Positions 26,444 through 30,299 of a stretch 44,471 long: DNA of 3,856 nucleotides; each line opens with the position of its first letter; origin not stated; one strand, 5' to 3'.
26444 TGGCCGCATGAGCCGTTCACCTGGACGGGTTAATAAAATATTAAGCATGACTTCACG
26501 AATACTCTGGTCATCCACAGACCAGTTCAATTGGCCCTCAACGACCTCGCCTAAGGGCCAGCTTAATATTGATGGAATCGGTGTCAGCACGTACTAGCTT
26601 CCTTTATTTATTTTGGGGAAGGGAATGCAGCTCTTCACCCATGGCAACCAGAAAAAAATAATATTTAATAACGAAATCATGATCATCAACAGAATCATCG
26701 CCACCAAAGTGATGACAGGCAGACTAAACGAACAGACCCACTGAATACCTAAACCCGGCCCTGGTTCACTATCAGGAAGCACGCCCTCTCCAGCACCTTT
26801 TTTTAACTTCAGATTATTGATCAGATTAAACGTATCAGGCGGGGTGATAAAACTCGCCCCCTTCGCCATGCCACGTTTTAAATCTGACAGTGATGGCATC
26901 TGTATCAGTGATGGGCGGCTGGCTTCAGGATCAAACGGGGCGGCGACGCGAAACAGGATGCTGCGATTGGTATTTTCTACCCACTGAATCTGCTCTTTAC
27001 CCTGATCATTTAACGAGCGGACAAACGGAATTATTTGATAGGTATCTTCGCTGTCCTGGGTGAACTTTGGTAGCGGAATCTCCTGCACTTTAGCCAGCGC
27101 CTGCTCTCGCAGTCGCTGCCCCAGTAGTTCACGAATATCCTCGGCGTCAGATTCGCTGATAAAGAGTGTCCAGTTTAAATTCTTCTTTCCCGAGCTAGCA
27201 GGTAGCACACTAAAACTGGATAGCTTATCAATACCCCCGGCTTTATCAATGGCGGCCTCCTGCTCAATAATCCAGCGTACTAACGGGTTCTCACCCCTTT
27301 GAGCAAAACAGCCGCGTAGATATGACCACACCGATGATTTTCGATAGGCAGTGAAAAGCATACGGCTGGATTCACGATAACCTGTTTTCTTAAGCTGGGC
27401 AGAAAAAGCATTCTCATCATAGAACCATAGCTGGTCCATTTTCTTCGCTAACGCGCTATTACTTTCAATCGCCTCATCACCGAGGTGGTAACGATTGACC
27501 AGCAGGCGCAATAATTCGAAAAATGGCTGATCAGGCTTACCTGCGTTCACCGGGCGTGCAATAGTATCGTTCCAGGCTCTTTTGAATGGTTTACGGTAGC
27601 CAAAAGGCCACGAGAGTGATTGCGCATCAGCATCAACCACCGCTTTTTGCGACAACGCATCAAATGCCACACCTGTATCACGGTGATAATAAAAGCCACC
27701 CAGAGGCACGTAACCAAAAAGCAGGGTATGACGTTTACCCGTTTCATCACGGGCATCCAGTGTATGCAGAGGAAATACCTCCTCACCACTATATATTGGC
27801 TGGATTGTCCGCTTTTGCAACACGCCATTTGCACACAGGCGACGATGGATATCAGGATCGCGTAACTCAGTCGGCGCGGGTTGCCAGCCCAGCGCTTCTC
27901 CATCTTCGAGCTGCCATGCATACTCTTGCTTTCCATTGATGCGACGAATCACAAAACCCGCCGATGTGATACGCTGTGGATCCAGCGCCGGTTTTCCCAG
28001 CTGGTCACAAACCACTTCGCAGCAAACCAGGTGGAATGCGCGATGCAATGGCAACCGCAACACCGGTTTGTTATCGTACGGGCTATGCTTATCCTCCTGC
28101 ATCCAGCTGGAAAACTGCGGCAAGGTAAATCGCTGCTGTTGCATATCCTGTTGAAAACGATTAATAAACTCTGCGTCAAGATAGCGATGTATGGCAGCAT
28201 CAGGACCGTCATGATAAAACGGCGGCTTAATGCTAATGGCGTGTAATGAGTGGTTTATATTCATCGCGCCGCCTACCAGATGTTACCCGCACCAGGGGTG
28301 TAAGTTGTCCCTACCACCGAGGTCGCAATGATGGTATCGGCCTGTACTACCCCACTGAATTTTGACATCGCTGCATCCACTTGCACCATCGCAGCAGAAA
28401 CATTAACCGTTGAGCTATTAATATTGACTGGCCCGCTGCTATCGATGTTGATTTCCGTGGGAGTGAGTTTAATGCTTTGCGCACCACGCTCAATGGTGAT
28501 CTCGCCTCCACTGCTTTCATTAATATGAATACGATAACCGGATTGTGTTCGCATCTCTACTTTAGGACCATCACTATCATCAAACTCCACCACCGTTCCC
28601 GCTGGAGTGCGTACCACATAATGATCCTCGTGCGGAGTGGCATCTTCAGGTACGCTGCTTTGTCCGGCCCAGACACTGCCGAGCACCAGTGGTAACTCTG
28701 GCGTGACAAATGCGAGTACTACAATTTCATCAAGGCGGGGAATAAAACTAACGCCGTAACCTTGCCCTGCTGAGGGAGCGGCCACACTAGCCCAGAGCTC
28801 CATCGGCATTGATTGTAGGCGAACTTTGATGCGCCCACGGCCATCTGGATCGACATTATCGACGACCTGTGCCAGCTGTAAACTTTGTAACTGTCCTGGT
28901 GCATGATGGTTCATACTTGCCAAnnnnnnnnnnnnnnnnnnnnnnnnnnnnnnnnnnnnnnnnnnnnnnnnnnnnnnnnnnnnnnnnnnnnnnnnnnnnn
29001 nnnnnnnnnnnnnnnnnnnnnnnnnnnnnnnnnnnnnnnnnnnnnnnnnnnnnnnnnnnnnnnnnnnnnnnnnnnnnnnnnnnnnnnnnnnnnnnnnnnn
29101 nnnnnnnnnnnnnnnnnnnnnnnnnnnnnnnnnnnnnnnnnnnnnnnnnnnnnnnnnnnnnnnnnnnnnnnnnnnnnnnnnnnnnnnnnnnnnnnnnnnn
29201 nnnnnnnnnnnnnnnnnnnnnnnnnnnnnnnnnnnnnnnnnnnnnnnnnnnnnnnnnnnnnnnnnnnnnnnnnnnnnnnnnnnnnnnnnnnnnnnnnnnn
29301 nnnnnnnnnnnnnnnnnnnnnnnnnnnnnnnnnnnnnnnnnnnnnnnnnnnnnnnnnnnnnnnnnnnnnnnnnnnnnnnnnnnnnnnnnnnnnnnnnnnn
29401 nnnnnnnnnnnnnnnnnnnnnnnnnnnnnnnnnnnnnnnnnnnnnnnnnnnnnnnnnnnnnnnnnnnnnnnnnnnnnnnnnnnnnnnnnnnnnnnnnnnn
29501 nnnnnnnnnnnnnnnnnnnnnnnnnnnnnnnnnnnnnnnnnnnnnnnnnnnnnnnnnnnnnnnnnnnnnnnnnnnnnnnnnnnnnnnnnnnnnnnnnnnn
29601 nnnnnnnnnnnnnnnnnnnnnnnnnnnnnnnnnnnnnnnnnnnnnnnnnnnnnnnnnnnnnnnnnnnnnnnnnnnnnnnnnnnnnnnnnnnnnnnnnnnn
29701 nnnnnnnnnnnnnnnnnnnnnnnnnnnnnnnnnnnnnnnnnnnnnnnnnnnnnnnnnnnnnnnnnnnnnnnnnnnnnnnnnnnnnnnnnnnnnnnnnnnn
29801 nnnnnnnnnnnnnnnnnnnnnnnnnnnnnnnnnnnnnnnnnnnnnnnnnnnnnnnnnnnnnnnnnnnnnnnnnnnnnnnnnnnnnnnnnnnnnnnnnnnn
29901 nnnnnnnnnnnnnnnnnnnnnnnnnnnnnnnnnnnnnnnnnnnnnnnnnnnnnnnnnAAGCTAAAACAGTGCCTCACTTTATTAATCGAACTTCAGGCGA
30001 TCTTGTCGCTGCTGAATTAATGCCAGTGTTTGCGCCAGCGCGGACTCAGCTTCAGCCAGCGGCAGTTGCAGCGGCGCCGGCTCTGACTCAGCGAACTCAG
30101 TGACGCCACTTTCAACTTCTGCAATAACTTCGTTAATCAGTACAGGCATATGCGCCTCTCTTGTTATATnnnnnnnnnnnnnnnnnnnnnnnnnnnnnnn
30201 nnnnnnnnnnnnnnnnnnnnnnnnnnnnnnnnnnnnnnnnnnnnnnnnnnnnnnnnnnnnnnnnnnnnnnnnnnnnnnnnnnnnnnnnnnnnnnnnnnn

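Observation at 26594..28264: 556-aa tail-anchored unknown protein in the PAAR slot; no PAAR gene anywhere in the locus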

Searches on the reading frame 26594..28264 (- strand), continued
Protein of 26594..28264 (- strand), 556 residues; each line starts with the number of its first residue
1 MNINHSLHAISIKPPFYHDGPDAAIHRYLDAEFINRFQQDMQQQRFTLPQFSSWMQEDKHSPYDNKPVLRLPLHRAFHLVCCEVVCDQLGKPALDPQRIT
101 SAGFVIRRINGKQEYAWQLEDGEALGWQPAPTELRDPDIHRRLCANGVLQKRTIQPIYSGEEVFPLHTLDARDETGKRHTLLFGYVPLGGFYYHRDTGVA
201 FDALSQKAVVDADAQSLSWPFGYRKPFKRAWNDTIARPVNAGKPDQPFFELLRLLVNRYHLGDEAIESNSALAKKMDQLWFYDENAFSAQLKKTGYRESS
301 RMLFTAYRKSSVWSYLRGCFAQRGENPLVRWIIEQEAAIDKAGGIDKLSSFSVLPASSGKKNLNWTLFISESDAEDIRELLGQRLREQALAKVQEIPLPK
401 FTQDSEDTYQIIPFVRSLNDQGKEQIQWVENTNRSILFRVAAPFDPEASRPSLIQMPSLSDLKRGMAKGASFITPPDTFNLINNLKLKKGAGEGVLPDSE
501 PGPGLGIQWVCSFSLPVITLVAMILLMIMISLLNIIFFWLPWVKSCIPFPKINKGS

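Call 51: find_related_loci(query=A4, collection=metagenome_contigs, flank=10000)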
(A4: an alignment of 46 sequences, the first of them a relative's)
Query A4 (518 aa) in metagenome_contigs; peptide patterns used: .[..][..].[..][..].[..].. (x = any residue, [..] = any of these).
600 stretches matched a pattern (row limit reached: there are more); 582 encode a relative of the query (tblastn E <= 1e-3); the best 80 are kept; 80 distinct loci.
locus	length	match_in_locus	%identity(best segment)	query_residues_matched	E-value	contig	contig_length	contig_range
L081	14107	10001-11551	44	1-511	1e-127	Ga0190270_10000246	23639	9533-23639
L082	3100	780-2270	43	1-506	2e-129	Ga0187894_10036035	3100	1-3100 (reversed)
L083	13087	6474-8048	44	1-511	9e-124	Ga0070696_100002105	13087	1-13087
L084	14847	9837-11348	44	3-511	2e-121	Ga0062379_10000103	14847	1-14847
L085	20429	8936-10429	43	1-510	1e-120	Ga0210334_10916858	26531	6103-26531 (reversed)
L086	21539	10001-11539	42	1-511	2e-119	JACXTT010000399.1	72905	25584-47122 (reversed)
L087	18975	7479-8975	42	1-510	1e-118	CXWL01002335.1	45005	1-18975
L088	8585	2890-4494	43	1-511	4e-117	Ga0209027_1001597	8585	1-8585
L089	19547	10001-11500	42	1-518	2e-116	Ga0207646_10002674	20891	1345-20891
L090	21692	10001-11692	40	1-514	3e-114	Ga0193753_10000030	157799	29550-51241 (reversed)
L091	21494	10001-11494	41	1-510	5e-114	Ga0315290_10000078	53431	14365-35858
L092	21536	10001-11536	41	1-510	8e-114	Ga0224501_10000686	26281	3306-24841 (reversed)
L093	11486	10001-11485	41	1-507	2e-113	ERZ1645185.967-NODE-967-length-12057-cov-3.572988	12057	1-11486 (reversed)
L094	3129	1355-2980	38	1-512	2e-114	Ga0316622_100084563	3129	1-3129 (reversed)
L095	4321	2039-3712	39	1-508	1e-111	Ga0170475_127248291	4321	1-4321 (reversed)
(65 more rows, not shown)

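Call 72: find_homologous_proteins(query=A4, max_evalue=0.00001)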
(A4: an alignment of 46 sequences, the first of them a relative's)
Query A4 (46 sequences) (518 aa, profile of the alignment): 260 proteins with E <= 0.00001 among 8000 candidates; the best 120 are listed.
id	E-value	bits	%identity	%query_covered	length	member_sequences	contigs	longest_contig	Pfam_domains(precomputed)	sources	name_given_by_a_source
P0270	5.2e-190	651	43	99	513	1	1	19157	-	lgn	-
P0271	7.5e-190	651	49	98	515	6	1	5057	-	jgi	jgi:hypothetical protein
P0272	1.0e-189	650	46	99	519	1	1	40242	-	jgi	jgi:hypothetical protein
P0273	1.1e-187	643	43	99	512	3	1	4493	-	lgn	-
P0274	7.4e-187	641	49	98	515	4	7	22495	-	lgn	-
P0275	1.5e-185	636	46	99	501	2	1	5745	-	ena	-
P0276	1.9e-184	633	48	100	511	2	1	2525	-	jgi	jgi:hypothetical protein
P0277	1.2e-183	630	49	100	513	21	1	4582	-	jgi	jgi:hypothetical protein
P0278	1.5e-183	630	40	99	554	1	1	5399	-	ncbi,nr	ncbi:MAG TPA: hypothetical protein VFV34_02680 [Blastocatellia bacterium]|nr:hypothetical protein [B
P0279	1.9e-183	629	48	95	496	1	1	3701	-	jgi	jgi:hypothetical protein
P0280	3.8e-183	629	49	98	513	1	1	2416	-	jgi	jgi:hypothetical protein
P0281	5.1e-183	628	47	100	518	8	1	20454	-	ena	-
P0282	1.1e-182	627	47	99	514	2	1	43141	-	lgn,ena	-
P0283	1.7e-182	626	50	100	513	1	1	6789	-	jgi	jgi:hypothetical protein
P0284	3.4e-182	625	47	98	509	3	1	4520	-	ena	-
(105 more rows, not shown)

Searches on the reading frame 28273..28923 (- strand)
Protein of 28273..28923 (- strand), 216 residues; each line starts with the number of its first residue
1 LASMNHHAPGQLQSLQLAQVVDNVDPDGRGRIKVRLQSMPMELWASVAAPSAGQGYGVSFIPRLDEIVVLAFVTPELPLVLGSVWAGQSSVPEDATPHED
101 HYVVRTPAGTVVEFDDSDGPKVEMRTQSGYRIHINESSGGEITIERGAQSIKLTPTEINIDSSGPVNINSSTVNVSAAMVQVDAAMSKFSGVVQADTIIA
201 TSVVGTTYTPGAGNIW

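Call 4: search_protein_families(library=pfam, proteins=[window:28273-28923:-], max_evalue=0.01)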
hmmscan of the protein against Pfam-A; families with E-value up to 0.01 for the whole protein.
window:28273-28923:- (216 aa): 1 family
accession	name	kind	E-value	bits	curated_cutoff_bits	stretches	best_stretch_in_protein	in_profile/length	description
PF04717.18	Phage_base_V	-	1.6e-16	60.9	23.8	1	17-85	2-75/75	Type VI secretion system/phage-baseplate injector OB domain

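Call 33: search_solved_structures(query=window:28273-28923:-, max_evalue=0.01, show_alignments=2)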
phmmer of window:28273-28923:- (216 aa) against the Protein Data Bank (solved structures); distinct sequences matched with E-value up to 0.01: 11.
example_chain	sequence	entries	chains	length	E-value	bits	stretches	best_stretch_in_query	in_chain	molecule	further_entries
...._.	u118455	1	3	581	7.8e-13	51.5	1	12-204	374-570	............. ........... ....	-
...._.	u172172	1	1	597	3.8e-12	49.2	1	15-192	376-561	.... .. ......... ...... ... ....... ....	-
8gra_I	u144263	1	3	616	7.2e-10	41.8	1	16-206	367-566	Type VI secretion system spike protein VgrG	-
9jg8_G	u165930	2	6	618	7.4e-09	38.5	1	16-173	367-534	Type VI secretion system spike protein VgrG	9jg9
7b5h_AJ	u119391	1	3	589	1.9e-08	37.1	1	13-200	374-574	All3320 protein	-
8qja_A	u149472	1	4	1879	3e-05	26.7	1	41-135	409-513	Putative type VI secretion system YD repeat-containing Rhs element Vgr protein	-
9mlp_A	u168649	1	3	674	0.0006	22.4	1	41-169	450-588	Cytoplasmic protein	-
4mtk_A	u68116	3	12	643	0.0038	19.8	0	42-96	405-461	VgrG1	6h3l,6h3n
4uhv_A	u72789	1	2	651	0.0039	19.8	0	42-96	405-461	VGRG1, VALINE-GLYCINE REPEAT PROTEIN G1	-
28yn_A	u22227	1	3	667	0.004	19.8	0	42-96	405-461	Type VI secretion system spike protein VgrG1a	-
7q5p_A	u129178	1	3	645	0.0058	19.2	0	41-97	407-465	Type VI secretion protein VgrG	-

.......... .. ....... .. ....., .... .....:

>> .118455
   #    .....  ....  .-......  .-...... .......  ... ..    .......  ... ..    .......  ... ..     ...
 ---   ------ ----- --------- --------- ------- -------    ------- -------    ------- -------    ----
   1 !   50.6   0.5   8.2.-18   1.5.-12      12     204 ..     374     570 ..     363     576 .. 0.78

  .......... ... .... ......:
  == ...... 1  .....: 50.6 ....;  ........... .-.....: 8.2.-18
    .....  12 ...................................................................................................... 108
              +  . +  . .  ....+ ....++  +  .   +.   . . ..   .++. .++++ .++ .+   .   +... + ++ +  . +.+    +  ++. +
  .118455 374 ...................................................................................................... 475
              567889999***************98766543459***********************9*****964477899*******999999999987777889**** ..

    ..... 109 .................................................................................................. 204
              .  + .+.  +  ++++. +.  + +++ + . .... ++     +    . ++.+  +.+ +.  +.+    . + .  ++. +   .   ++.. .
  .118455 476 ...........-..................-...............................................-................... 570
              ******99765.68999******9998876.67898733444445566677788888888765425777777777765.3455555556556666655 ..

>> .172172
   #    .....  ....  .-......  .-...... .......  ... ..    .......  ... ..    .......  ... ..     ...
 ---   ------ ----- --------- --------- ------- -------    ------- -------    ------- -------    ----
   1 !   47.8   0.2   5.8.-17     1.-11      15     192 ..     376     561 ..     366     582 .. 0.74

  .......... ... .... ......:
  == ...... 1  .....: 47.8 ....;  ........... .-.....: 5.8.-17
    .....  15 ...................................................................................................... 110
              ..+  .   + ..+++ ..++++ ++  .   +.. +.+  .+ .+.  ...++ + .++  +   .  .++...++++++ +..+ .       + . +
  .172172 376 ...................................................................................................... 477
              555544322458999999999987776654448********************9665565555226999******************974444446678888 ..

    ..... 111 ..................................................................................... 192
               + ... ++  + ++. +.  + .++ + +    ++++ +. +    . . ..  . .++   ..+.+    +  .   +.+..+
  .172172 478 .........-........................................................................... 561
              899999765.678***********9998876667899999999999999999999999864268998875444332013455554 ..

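Call 67: find_related_loci(query=A5, collection=viral_contigs, flank=6000)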
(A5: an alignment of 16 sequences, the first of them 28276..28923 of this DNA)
Query A5 (216 aa) in viral_contigs; peptide patterns used: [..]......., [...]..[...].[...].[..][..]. (x = any residue, [..] = any of these).
60 stretches matched a pattern; 25 encode a relative of the query (tblastn E <= 1e-3); 25 distinct loci.
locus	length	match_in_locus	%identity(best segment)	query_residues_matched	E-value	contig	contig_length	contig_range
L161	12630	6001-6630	57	7-216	2e-85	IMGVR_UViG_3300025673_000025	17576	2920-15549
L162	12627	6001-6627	40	17-216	4e-47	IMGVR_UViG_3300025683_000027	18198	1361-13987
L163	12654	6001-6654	41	10-216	4e-45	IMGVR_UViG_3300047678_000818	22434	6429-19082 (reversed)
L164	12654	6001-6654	42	10-216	2e-42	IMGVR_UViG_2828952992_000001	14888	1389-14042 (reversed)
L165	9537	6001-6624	41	20-216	7e-42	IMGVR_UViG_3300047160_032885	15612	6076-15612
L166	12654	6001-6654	39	10-216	8e-42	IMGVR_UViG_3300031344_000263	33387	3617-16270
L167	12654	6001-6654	38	10-216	5e-41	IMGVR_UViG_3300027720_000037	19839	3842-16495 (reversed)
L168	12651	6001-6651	39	10-216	1e-40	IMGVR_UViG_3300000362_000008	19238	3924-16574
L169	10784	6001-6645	37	10-215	9e-41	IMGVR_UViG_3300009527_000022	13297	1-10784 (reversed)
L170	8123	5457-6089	41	17-216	4e-40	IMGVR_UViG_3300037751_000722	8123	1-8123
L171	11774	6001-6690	37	2-216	4e-40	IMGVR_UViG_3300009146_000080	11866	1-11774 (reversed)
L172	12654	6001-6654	37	11-216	9e-40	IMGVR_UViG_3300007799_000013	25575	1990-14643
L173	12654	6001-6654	38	10-216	6e-39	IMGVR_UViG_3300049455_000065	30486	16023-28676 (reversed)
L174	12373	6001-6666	36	4-216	4e-38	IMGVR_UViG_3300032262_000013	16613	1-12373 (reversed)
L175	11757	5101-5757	36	9-216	7e-37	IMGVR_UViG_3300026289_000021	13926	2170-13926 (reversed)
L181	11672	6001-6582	32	25-216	3e-31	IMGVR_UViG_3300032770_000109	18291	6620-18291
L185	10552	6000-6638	32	9-216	6e-26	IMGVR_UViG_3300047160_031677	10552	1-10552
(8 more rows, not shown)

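Call 73: search_protein_families(library=pfam, proteins=[L181:6590-8317:+, L185:6638-8317:+], max_evalue=1)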
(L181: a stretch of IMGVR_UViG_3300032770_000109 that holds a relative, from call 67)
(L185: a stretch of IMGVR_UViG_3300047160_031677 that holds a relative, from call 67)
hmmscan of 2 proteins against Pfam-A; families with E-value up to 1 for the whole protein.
L181:6590-8317:+ (576 aa): 0 families

L185:6638-8317:+ (560 aa): 0 families

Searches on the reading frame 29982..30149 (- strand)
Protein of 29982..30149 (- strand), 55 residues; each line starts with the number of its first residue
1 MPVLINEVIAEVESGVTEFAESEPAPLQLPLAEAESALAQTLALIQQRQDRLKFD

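Call 4: search_protein_families(library=pfam, proteins=[window:29982-30149:-], max_evalue=0.01)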
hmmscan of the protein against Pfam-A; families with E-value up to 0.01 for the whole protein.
window:29982-30149:- (55 aa): 0 families

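Call 46: search_protein_families(library=ncbifam, proteins=[window:29982-30149:-], max_evalue=0.01)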
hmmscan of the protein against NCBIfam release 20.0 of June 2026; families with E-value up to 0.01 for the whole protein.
window:29982-30149:- (55 aa): 0 families

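Call 47: search_protein_families(library=phrogs, proteins=[window:29982-30149:-], max_evalue=0.01)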
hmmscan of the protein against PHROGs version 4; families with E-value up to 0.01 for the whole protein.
window:29982-30149:- (55 aa): 0 families

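Call 63: search_solved_structures(query=window:29982-30149:-, max_evalue=10)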
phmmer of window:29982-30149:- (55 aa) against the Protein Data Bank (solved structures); distinct sequences matched with E-value up to 10: 1.
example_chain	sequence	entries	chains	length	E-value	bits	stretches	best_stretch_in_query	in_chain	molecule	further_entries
9r2b_B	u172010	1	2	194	4.8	11.4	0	12-45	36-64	de novo-designed alpha-helical barrel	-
